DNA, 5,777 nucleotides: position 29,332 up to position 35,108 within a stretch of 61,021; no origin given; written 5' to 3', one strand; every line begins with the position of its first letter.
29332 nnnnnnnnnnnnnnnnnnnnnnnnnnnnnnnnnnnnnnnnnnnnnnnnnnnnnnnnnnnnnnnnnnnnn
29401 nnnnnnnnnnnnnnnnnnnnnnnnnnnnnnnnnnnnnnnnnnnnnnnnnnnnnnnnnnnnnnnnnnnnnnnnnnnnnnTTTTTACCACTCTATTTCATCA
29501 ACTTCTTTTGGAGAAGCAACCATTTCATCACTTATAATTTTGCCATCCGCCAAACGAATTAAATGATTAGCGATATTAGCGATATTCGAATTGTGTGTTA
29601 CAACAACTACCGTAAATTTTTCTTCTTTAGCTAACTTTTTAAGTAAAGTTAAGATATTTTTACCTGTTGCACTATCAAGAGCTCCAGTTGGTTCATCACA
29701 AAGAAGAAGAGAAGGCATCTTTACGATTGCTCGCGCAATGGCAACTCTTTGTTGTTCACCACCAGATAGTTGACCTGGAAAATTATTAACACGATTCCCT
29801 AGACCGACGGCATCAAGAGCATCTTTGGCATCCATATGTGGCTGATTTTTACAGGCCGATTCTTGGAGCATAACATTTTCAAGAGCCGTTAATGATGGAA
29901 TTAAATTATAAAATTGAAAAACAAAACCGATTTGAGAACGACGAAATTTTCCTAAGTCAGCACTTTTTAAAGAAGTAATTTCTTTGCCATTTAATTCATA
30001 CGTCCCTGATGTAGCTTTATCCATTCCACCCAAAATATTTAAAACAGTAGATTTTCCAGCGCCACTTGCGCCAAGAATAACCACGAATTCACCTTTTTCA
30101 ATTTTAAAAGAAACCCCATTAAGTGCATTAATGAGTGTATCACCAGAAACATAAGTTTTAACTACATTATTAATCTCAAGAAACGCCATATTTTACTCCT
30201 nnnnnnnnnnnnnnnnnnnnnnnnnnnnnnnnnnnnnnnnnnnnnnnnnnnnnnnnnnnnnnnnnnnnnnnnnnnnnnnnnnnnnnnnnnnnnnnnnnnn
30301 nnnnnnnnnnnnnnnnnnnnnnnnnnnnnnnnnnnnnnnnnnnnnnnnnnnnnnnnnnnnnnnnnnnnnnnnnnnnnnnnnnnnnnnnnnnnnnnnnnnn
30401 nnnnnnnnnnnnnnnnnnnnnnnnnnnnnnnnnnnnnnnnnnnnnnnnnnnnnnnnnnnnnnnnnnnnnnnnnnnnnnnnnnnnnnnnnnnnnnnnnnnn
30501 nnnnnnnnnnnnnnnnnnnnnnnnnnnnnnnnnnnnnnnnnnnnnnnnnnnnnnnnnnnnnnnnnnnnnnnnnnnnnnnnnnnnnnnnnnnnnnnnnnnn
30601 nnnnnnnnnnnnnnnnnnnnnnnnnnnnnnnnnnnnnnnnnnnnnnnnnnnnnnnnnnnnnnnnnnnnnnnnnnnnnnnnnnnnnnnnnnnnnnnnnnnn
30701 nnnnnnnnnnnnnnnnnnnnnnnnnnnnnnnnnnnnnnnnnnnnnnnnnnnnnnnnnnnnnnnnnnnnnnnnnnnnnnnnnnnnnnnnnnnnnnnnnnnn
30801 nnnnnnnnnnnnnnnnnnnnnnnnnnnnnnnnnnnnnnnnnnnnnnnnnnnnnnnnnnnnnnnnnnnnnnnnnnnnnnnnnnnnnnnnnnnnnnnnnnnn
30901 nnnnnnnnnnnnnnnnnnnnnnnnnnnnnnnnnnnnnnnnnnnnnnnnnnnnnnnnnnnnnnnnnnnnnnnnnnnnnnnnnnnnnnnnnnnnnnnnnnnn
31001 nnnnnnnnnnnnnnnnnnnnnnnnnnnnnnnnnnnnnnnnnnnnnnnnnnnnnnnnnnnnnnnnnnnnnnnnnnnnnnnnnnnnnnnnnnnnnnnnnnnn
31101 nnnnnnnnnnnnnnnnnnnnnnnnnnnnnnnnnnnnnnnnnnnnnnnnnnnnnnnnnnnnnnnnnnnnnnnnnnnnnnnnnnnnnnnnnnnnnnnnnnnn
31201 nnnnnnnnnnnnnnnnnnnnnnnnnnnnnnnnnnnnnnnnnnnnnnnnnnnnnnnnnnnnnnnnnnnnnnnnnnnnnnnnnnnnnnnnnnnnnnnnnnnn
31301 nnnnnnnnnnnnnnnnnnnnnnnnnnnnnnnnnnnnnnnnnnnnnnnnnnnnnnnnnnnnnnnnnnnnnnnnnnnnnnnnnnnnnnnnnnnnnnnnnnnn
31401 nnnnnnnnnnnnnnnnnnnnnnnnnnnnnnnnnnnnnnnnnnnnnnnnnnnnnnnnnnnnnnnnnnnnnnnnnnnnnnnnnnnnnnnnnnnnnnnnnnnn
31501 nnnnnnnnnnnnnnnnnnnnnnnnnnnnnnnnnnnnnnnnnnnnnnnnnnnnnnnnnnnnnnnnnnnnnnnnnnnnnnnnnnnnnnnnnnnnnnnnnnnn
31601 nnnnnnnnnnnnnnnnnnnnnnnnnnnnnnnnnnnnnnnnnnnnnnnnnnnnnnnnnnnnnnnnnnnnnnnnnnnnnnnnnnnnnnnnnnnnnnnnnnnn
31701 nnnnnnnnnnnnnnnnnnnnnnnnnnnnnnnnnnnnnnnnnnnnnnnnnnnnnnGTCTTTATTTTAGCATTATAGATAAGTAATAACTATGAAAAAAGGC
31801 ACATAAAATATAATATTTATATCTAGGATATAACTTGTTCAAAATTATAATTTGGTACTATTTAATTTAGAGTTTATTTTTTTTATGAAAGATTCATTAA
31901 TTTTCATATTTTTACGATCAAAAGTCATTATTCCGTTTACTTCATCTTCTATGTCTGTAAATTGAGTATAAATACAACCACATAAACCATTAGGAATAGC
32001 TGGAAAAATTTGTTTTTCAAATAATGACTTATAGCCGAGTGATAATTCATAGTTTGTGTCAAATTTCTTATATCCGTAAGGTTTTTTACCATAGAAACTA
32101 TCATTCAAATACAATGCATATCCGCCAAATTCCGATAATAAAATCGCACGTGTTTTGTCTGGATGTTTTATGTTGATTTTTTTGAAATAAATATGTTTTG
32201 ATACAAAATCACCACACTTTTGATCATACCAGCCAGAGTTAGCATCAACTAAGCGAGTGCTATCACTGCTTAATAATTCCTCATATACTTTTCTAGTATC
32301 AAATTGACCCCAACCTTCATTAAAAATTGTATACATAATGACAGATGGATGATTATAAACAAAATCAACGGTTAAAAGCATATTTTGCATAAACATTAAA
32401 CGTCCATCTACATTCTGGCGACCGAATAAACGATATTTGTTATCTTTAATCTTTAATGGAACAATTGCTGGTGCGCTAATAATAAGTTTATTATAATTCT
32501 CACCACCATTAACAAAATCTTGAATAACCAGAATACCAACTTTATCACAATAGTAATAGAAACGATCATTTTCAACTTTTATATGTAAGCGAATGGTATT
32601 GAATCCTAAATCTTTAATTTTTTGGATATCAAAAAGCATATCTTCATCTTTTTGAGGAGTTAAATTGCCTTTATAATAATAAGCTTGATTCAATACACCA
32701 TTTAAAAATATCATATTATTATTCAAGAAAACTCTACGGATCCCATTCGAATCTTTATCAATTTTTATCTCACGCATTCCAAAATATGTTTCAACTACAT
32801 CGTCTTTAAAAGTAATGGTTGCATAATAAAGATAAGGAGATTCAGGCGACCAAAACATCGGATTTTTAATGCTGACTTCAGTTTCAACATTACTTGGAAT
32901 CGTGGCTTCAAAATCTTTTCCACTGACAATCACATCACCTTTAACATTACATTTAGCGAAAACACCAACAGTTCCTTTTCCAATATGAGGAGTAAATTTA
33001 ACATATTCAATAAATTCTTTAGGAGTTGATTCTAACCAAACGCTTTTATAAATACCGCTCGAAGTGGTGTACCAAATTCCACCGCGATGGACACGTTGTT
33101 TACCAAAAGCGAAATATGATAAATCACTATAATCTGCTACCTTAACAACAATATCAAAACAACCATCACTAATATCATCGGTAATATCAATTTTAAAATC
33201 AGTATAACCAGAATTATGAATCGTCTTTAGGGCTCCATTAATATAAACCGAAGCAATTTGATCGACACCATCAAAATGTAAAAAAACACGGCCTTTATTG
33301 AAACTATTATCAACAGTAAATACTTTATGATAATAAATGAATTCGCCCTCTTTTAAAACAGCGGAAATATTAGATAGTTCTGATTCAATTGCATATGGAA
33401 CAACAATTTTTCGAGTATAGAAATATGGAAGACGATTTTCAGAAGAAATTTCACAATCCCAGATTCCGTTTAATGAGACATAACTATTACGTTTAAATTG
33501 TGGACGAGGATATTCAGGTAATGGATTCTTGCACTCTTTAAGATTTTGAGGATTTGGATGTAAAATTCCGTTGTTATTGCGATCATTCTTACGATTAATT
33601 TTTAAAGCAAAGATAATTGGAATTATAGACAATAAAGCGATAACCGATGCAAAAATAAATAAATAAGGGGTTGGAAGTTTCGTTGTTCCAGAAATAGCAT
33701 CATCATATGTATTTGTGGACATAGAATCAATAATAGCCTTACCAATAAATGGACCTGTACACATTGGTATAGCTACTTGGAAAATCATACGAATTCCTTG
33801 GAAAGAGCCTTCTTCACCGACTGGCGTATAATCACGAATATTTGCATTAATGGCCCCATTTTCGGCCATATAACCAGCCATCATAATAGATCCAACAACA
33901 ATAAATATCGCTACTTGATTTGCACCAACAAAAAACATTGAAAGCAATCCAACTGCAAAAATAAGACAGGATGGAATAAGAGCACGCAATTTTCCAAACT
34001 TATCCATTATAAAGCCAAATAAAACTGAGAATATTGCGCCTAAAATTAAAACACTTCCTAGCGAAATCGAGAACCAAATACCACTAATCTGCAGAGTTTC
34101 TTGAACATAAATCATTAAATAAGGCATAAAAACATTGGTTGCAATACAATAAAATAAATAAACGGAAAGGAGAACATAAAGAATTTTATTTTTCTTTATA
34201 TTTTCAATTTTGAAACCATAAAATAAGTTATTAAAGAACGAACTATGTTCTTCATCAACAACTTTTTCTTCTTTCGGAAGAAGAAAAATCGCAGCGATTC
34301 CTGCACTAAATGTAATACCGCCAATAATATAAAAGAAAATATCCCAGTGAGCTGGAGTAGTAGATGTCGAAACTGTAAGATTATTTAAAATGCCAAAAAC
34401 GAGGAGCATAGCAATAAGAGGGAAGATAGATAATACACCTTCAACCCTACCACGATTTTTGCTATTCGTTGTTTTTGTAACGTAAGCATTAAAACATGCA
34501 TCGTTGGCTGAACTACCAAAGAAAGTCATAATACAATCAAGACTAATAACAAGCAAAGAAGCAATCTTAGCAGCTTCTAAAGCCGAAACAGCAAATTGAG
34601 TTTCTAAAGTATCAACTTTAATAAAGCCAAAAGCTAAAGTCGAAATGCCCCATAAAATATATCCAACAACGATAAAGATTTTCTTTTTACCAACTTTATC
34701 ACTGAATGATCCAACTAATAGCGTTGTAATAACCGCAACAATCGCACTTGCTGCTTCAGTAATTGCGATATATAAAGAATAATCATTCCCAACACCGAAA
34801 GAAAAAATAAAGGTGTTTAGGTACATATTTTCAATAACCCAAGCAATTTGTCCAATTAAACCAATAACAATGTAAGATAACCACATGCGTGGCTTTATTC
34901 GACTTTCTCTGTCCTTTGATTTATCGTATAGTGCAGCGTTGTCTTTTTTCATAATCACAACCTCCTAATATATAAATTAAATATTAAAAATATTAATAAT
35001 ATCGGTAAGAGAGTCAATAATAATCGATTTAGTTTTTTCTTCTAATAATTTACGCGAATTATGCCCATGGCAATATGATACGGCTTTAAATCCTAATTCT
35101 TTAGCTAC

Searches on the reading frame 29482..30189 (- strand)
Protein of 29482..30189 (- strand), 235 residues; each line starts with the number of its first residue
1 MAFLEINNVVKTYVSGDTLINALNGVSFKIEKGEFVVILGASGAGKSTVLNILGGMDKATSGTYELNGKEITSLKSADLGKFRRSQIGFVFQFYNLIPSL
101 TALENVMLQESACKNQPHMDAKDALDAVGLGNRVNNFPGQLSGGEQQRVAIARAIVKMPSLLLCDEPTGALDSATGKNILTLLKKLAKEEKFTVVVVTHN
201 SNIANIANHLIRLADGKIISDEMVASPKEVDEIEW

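Call 55: search_protein_families(library=pfam, proteins=[window:29482-30189:-], max_evalue=0.00001)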
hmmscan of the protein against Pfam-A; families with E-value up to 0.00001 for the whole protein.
window:29482-30189:- (235 aa): 3 families
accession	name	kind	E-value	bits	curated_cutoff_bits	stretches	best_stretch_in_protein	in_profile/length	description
PF00005.33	ABC_tran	-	5.9e-36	124.5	25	1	23-168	1-136/137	ABC transporter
PF02463.25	SMC_N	-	4.8e-08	33.1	40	0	62-214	109-212/220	RecF/RecN/SMC N terminal domain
PF13304.12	AAA_21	-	2.7e-07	31.4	27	0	147-203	244-302/304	AAA domain, putative AbiEii toxin, Type IV TA system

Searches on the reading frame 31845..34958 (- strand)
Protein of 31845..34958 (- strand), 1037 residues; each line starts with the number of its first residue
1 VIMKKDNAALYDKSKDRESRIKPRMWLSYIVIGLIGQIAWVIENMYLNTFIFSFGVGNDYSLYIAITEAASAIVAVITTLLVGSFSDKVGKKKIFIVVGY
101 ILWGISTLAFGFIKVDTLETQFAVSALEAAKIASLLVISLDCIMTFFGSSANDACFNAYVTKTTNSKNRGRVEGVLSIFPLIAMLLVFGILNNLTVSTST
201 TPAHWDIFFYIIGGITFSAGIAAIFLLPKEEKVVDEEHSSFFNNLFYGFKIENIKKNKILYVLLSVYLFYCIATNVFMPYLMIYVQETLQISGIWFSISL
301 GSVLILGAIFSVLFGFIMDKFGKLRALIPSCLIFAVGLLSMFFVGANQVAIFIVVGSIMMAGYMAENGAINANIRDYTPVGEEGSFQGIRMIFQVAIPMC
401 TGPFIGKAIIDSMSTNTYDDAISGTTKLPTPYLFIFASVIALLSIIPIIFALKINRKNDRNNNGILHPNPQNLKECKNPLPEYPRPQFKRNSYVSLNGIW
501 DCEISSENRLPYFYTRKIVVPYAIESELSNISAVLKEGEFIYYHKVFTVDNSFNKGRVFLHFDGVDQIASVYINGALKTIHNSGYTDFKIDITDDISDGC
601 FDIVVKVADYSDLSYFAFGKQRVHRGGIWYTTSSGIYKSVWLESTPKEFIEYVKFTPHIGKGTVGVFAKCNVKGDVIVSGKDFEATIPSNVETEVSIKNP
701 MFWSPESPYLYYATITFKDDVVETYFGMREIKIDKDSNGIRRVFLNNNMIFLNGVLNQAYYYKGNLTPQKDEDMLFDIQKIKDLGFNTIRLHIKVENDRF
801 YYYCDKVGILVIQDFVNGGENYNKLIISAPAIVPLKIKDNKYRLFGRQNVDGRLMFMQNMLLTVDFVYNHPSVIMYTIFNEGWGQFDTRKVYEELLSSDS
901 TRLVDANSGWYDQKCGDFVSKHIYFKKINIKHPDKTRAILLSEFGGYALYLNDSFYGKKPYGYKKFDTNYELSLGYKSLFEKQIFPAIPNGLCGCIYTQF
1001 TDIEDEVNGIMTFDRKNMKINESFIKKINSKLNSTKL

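Call 73: search_protein_families(library=pfam, proteins=[window:31845-34958:-], max_evalue=0.00001)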
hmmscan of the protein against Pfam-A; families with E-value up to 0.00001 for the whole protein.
window:31845-34958:- (1037 aa): 6 families
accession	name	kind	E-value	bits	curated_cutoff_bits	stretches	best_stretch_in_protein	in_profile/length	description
PF07690.21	MFS_1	-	1.1e-42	146.7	33.4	2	26-395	2-340/347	Major Facilitator Superfamily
PF02837.24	Glyco_hydro_2_N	-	2e-15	57.6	28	1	522-646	51-169/169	Glycosyl hydrolases family 2, sugar binding domain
PF02836.23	Glyco_hydro_2_C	-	8.7e-12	45.2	21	1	743-932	8-186/302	Glycosyl hydrolases family 2, TIM barrel domain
PF13347.12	MFS_2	-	1.1e-07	31.3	27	1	166-455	129-426/427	MFS/sugar transport protein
PF00703.27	Glyco_hydro_2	-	4e-07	31.2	23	1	681-729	54-109/109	Glycosyl hydrolases family 2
PF22666.2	Glyco_hydro_2_N2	-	1.4e-06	29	27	1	539-607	49-117/167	Glycosyl hydrolase 2 galactose-binding domain-like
